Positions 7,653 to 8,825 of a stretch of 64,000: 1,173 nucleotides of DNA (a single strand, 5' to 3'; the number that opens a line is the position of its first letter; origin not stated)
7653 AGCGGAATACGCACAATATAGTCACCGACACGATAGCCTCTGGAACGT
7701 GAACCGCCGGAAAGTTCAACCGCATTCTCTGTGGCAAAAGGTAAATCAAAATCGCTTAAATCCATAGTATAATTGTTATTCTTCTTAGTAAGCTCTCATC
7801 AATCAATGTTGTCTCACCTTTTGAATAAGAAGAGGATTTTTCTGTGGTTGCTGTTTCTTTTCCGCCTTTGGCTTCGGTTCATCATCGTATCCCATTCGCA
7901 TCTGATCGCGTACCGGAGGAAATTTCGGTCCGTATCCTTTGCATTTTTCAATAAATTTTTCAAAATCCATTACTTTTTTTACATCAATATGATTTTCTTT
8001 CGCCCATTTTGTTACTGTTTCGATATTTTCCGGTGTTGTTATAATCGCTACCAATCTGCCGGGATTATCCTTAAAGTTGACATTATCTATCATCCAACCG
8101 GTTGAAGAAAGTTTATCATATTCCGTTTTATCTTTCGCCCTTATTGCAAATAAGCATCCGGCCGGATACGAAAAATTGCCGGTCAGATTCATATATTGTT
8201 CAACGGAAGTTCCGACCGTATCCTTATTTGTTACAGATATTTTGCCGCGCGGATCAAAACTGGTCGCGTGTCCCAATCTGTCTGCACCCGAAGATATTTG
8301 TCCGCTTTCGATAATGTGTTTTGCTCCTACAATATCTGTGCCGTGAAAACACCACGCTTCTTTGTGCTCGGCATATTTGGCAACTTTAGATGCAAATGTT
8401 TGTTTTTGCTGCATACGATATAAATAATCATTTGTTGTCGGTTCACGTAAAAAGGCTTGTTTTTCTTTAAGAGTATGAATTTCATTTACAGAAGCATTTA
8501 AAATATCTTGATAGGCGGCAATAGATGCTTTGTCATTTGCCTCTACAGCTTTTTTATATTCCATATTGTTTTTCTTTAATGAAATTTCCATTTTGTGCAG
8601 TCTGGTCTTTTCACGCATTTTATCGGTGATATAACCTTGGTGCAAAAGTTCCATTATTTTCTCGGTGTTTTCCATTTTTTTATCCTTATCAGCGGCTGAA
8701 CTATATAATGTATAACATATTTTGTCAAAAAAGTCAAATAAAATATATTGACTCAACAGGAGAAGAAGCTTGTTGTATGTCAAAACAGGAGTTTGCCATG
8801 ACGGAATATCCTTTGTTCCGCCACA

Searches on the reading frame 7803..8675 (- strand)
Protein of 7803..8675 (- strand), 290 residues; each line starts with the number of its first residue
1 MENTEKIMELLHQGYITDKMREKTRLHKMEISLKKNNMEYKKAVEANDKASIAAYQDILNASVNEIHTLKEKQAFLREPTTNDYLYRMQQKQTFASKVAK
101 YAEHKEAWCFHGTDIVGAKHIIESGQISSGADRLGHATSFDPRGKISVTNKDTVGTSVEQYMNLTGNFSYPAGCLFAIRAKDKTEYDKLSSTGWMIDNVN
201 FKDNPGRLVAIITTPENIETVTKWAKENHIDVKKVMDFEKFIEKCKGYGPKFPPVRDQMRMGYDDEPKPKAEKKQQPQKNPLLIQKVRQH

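Call 7: search_protein_families(library=pfam, max_evalue=1, proteins=[window:7803-8675:-])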
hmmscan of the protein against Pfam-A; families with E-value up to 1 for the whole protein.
window:7803-8675:- (290 aa): 1 family
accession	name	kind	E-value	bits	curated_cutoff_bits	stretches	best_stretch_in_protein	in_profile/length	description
PF08702.15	Fib_alpha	-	0.069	13.8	29.9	1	17-74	71-126/143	Fibrinogen alpha/beta chain family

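Call 8: search_protein_families(library=ncbifam, max_evalue=1, proteins=[window:7803-8675:-])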
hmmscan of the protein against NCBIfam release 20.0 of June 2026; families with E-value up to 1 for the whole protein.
window:7803-8675:- (290 aa): 1 family
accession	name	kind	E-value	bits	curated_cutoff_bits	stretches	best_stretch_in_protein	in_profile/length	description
NF046096.1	ABUW_2363_fam_LP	equivalog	0.18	11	300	1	222-267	107-151/299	ABUW_2363 family tetratricopeptide repeat lipoprotein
